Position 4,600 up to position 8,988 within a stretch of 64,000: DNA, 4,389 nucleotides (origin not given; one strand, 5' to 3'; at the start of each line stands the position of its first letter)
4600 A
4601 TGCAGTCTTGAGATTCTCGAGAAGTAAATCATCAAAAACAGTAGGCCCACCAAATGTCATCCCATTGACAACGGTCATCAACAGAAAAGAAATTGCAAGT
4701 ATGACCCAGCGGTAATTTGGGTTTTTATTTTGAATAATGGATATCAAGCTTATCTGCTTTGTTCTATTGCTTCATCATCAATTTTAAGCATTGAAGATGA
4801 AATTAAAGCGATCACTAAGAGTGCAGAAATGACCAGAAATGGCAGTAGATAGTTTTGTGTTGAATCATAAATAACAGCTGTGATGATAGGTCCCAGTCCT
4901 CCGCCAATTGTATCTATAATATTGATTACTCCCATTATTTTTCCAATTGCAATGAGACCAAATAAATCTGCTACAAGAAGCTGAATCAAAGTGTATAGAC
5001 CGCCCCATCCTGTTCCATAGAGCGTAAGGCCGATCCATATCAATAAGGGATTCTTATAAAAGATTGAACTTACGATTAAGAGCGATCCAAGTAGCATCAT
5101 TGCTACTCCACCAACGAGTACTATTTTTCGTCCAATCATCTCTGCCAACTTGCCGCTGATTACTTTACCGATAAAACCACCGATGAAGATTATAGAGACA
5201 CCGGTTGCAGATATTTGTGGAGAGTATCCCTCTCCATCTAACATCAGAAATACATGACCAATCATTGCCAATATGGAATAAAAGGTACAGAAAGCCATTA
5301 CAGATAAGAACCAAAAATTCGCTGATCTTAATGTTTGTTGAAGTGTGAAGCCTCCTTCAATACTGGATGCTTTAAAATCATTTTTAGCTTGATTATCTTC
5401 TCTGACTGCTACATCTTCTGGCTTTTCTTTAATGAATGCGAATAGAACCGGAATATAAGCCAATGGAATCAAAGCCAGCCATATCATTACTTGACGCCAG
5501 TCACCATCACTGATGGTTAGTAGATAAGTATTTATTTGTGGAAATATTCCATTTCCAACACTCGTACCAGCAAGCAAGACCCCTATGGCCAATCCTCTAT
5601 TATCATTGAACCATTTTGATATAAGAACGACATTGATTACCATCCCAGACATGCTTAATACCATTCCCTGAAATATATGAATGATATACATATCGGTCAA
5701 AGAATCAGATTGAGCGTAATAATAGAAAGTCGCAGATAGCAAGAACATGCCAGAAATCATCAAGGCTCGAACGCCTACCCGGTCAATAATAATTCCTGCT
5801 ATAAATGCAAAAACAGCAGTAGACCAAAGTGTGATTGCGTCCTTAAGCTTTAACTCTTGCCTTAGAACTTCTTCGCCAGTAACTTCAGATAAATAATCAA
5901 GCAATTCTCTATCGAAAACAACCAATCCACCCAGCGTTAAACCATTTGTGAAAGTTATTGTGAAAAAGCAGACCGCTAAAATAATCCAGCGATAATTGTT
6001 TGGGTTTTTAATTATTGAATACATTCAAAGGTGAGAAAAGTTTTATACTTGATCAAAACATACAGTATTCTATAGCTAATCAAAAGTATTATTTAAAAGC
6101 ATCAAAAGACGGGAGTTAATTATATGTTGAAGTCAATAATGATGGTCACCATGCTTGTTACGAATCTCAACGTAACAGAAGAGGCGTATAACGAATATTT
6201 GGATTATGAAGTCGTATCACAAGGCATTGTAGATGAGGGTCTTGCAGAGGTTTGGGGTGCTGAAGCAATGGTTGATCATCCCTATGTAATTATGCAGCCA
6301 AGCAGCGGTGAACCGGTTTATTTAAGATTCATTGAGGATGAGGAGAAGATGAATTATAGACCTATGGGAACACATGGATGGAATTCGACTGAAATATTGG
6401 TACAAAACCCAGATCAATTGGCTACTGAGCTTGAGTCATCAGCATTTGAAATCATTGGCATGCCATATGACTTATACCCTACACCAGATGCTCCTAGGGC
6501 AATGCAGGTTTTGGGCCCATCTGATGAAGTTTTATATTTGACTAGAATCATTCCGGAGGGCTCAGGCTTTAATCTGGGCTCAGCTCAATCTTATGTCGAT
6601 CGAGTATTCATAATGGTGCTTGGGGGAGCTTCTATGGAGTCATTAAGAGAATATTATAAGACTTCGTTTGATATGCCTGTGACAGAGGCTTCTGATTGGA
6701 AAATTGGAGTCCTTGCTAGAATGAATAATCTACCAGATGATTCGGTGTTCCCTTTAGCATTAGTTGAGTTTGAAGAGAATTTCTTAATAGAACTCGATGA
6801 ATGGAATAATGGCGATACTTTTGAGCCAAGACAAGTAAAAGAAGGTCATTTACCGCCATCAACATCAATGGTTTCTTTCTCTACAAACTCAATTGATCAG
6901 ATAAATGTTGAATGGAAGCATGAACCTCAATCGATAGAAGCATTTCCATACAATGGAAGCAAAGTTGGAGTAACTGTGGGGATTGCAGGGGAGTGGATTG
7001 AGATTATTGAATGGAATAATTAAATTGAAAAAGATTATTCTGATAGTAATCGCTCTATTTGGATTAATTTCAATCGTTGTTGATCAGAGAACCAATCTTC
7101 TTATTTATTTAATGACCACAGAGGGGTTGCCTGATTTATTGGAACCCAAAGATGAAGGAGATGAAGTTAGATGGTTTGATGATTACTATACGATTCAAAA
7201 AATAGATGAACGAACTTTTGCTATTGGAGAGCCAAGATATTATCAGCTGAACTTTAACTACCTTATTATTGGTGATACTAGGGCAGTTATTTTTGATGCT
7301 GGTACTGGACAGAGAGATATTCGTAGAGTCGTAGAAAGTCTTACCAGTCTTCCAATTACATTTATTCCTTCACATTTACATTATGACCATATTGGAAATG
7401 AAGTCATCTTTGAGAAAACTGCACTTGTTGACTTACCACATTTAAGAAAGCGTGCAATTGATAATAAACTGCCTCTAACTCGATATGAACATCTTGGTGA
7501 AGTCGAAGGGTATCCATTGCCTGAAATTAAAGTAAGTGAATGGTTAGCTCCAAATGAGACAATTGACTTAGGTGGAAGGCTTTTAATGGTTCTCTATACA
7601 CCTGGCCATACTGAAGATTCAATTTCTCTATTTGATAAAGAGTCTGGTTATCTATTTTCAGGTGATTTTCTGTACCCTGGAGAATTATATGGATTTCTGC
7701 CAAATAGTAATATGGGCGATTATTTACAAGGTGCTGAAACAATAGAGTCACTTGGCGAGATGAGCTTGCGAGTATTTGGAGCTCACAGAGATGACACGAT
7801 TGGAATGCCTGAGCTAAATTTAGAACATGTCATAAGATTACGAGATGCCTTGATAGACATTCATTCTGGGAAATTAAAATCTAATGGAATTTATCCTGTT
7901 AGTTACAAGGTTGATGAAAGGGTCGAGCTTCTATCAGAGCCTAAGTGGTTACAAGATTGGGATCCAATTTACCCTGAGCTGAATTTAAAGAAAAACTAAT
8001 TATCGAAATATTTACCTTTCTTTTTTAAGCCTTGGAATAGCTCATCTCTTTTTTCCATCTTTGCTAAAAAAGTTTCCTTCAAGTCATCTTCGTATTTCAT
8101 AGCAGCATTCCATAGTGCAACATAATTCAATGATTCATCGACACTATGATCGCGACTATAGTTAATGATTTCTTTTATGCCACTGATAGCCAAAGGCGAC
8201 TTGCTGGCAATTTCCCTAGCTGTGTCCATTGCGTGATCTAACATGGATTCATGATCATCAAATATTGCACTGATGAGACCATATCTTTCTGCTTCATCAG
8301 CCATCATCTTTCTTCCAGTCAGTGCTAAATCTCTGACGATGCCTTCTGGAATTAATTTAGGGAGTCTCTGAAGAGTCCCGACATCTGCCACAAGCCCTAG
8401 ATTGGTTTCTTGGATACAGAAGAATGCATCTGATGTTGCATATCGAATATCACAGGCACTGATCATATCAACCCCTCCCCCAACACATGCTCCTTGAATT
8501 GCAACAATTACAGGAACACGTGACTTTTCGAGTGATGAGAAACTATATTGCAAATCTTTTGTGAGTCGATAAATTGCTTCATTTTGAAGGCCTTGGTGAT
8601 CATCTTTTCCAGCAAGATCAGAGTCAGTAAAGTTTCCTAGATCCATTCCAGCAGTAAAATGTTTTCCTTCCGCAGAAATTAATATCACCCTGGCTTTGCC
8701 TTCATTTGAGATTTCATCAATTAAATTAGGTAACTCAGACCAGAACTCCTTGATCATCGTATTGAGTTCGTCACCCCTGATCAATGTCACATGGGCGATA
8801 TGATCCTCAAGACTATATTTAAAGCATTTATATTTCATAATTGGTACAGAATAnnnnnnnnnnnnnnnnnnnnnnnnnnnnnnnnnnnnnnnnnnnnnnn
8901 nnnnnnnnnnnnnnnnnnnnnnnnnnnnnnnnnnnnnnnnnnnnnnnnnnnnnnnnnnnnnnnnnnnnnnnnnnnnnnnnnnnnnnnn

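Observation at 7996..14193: Uncharacterised TonB-receptor locus with two unrecognisable proteins and a secreted ASST-like propeller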

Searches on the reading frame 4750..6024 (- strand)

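Call 3: search_protein_families(library=pfam, proteins=[window:4750-6024:-], max_evalue=0.1)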
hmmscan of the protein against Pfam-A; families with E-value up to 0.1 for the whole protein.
window:4750-6024:- (424 aa): 3 families
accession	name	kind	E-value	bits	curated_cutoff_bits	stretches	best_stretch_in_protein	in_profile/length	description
PF07690.21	MFS_1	-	4.5e-37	128.2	33.4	2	58-379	34-347/347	Major Facilitator Superfamily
PF00083.30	Sugar_tr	-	2e-09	37.3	22.3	1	271-407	47-185/452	Sugar (and other) transporter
PF11700.14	ATG22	-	0.0017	17.6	24.1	1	236-416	292-475/482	Vacuole effluxer Atg22 like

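Call 4: search_protein_families(library=ncbifam, proteins=[window:4750-6024:-], max_evalue=0.1)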
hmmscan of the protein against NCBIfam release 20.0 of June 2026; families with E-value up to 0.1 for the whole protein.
window:4750-6024:- (424 aa): 24 families
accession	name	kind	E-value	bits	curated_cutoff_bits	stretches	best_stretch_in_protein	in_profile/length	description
NF049980.1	SfMCT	equivalog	8e-38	130.1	320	1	53-402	34-378/378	L-lactate MFS transporter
NF038246.1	bile_salt_MFS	equivalog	6.9e-24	84.5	400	1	69-408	54-398/408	conjugated bile salt MFS transporter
TIGR00890.1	2A0111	subfamily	1.4e-21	76.9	374.85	1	44-408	28-376/377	oxalate/formate antiport family MFS transporter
TIGR00881.1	2A0104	subfamily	6.1e-21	74.9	407.75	1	67-388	41-372/379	phosphoglycerate transporter protein PgtP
TIGR00893.1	2A0114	subfamily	6.8e-15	54.9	395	1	64-409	37-394/399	D-galactonate transporter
TIGR00880.1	2_A_01_02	superfamily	2.7e-14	53.5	131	2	67-200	9-140/141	multidrug resistance protein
TIGR04259.1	oxa_formateAnti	equivalog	1.7e-13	50.2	335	1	71-412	53-390/405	oxalate/formate MFS antiporter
TIGR00883.1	2A0106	subfamily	1.9e-11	43.7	443.45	2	211-407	201-400/400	metabolite/H+ symporter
TIGR00895.1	2A0115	subfamily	4.5e-11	42.3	418.55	2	64-204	60-198/398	aromatic acid/H+ symport family MFS transporter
NF008586.0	PRK11551.1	equivalog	3.1e-09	36.3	410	1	70-287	64-272/406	3-(3-hydroxy-phenyl)propionate transporter MhpT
NF008314.0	PRK11102.1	equivalog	7e-08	32.1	303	2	70-261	59-242/396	Bcr/CflA family multidrug efflux MFS transporter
TIGR00891.1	2A0112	subfamily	8.8e-08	31.6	552.9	1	64-392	55-394/405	sialate:H+ symport family MFS transporter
NF003024.0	PRK03893.1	subfamily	8.7e-07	28.1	604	1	74-248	74-238/497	sialate:H+ symport family MFS transporter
NF008270.1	PRK11043.1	equivalog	3e-06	26.6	430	1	66-219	50-203/382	purine nucleoside transporter PunC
NF007782.0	PRK10473.1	subfamily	3.3e-06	26.4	417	2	64-255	46-223/394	MdtL family multidrug efflux MFS transporter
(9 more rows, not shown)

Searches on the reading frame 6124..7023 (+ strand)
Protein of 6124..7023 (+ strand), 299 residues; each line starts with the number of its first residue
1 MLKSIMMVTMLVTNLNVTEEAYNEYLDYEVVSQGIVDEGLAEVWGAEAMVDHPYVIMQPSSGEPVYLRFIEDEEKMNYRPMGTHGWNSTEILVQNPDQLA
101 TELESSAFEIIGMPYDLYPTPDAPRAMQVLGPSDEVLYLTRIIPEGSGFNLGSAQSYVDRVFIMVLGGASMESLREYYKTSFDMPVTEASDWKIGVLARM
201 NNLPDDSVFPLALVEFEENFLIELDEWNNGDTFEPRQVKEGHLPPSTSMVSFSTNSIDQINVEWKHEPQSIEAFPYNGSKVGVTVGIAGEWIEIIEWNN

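Call 3: search_protein_families(library=pfam, proteins=[window:6124-7023:+], max_evalue=0.1)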
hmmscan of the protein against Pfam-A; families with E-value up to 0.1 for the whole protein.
window:6124-7023:+ (299 aa): 0 families

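Call 4: search_protein_families(library=ncbifam, proteins=[window:6124-7023:+], max_evalue=0.1)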
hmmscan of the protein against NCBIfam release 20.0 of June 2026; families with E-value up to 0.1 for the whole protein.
window:6124-7023:+ (299 aa): 0 families

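Call 78: search_solved_structures(query=A7, max_evalue=10)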
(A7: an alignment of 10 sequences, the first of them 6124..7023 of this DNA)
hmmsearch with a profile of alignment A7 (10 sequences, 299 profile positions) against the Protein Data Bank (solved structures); distinct sequences matched with E-value up to 10: 1.
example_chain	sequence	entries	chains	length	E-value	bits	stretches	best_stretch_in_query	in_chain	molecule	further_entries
7zfa_F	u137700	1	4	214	0.41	12.9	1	154-219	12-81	Omi-6 light chain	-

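Call 79: search_protein_families(library=pfam, alignment_id=A7, max_evalue=1)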
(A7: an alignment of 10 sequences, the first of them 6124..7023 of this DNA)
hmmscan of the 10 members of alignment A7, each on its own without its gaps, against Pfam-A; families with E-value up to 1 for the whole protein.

A. member 1, window:6124-7023:+ (299 aa): 0 families

B. families by the number of members that match (of 10 scanned): 1 family
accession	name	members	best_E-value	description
PF00903.31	Glyoxalase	5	0.00057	Glyoxalase/Bleomycin resistance protein/Dioxygenase superfamily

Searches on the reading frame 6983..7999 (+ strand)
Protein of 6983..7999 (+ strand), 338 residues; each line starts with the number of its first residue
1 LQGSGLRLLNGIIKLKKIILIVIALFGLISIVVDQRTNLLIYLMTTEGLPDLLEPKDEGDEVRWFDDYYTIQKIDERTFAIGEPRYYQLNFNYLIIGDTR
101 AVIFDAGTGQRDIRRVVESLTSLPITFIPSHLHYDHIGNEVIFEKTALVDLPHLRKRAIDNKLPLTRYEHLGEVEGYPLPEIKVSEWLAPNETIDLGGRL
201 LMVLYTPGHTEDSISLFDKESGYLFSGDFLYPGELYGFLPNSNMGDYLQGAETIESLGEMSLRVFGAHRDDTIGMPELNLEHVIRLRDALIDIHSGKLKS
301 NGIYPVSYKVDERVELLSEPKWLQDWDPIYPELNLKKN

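Call 3: search_protein_families(library=pfam, proteins=[window:6983-7999:+], max_evalue=0.1)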
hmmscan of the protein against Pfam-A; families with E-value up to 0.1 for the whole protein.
window:6983-7999:+ (338 aa): 2 families
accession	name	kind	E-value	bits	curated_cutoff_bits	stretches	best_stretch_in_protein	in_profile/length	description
PF00753.33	Lactamase_B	-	3.1e-17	63.6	22.7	1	93-238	9-159/196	Metallo-beta-lactamase superfamily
PF19583.5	ODP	-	0.0041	17.5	27.2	1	93-229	6-136/194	ODP family beta lactamase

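Call 4: search_protein_families(library=ncbifam, proteins=[window:6983-7999:+], max_evalue=0.1)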
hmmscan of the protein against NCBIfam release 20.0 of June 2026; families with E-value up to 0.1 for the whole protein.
window:6983-7999:+ (338 aa): 17 families
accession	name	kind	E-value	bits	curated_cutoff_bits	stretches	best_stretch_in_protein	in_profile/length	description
TIGR04559.1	SoxH_rel_PQQ_2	hypoth_equivalog_domain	1.9e-12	47.2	280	1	94-233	34-181/283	quinoprotein relay system zinc metallohydrolase 2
TIGR04558.1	SoxH_rel_PQQ_1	hypoth_equivalog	1.2e-08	34.5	300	1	94-257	38-204/285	quinoprotein relay system zinc metallohydrolase 1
NF012229.1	bla_class_B_core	domain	1.4e-08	35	100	1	94-215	19-135/139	metallo-beta-lactamase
TIGR03413.1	GSH_gloB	equivalog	2.4e-08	33.6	200.8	1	90-232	10-130/248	hydroxyacylglutathione hydrolase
NF033105.1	bla_subclass_B3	equivalog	1.5e-05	24.4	240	1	128-215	66-152/257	subclass B3 metallo-beta-lactamase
NF007597.0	PRK10241.1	equivalog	3.1e-05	23.4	421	1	191-268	92-165/251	hydroxyacylglutathione hydrolase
NF053820.1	MBLfold_Strvi7410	exception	4.4e-05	23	525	1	188-269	158-254/343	Strvi_7410 family MBL fold metallo-hydrolase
NF033574.1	VarG_fam_MBL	equivalog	0.00043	19.5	750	1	63-140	68-145/374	VarG family subclass B1-like metallo-beta-lactamase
NF033088.2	bla_subclass_B1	equivalog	0.00058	19.6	200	1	71-254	8-186/217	subclass B1 metallo-beta-lactamase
NF000454.2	blaCPS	exception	0.0035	17.1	620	1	53-218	22-185/290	CPS family subclass B3 metallo-beta-lactamase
NF000438.2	blaPOM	exception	0.0042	16.3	610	1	128-216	100-186/286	POM family subclass B3 metallo-beta-lactamase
NF000427.2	blaCAU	exception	0.0056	16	500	1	101-212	37-152/262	CAU/MBL1b family subclass B3 metallo-beta-lactamase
NF000405.1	HARLDQ_not_B3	exception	0.026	14.1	350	1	177-276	130-231/267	HARLDQ motif MBL-fold protein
NF045699.1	AHLLactAiiA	equivalog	0.029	13.6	375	0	126-148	98-120/251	quorum-quenching N-acyl homoserine lactonase AiiA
NF012147.1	blaIMP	exception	0.029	13.6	460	1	204-268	151-215/245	IMP family subclass B1 metallo-beta-lactamase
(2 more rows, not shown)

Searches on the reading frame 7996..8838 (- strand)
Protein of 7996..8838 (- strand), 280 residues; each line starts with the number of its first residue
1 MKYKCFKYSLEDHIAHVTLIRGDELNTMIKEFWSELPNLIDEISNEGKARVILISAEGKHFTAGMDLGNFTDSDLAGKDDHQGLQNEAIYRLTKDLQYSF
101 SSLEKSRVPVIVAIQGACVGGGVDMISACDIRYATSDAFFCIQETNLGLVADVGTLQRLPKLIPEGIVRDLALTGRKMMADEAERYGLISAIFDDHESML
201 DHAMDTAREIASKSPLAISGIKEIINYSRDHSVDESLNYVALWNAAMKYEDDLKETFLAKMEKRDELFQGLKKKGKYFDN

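Call 3: search_protein_families(library=pfam, proteins=[window:7996-8838:-], max_evalue=0.1)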
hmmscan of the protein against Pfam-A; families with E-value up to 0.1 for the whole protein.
window:7996-8838:- (280 aa): 2 families
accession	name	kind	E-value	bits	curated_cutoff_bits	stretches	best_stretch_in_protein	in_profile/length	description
PF00378.25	ECH_1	-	2.4e-40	138.9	27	1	12-269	4-249/251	Enoyl-CoA hydratase/isomerase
PF16113.10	ECH_2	-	3e-25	89.9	27.2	1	15-194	2-173/335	Enoyl-CoA hydratase/isomerase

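Call 4: search_protein_families(library=ncbifam, proteins=[window:7996-8838:-], max_evalue=0.1)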
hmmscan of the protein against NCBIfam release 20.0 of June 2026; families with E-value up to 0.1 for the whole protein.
window:7996-8838:- (280 aa): 72 families (the best 25 are shown)
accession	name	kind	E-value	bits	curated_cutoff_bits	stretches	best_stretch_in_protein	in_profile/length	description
NF004794.0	PRK06142.1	equivalog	1.4e-98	329.9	308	1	2-270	4-272/273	crotonase/enoyl-CoA hydratase family protein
NF005699.0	PRK07509.1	equivalog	2.3e-49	168.5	249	1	2-269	2-262/267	crotonase/enoyl-CoA hydratase family protein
NF051848.1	EnCoAHydtEchA19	equivalog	2.1e-48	165.1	400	1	11-270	7-257/258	enoyl-CoA hydratase EchA19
NF005803.0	PRK07658.1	equivalog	1.6e-46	158.8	313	1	4-270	2-256/257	enoyl-CoA hydratase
NF005073.0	PRK06495.1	subfamily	1.7e-45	155.3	296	1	3-270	3-256/257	enoyl-CoA hydratase/isomerase family protein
NF004475.0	PRK05809.1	subfamily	2.5e-41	141.9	394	1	1-269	1-258/260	short-chain-enoyl-CoA hydratase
NF004857.0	PRK06210.1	equivalog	4.7e-40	137.7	341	1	4-270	8-274/275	enoyl-CoA hydratase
NF006007.0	PRK08138.1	subfamily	2.4e-39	135.3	355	1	11-270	15-260/261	enoyl-CoA hydratase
NF005802.0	PRK07657.1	equivalog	3.4e-39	134.9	363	1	10-270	10-259/260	enoyl-CoA hydratase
NF004781.0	PRK06127.1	subfamily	6.1e-39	134.3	291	1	9-270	16-268/269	enoyl-CoA hydratase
NF006107.0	PRK08258.1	equivalog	1.6e-37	129.3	330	1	3-270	16-276/277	enoyl-CoA hydratase family protein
NF006013.0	PRK08150.1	subfamily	1.6e-37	129.2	232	1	5-263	7-251/259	crotonase/enoyl-CoA hydratase family protein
NF042430.2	EnCoAhydt_DpgD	equivalog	2.4e-37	128.8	400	1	8-270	1-257/258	enoyl-CoA-hydratase DpgD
NF005891.0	PRK07854.1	equivalog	3.1e-37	128.5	237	1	11-270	7-242/243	enoyl-CoA hydratase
NF006100.0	PRK08252.1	subfamily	7.3e-37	127.3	282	1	9-270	8-253/254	crotonase/enoyl-CoA hydratase family protein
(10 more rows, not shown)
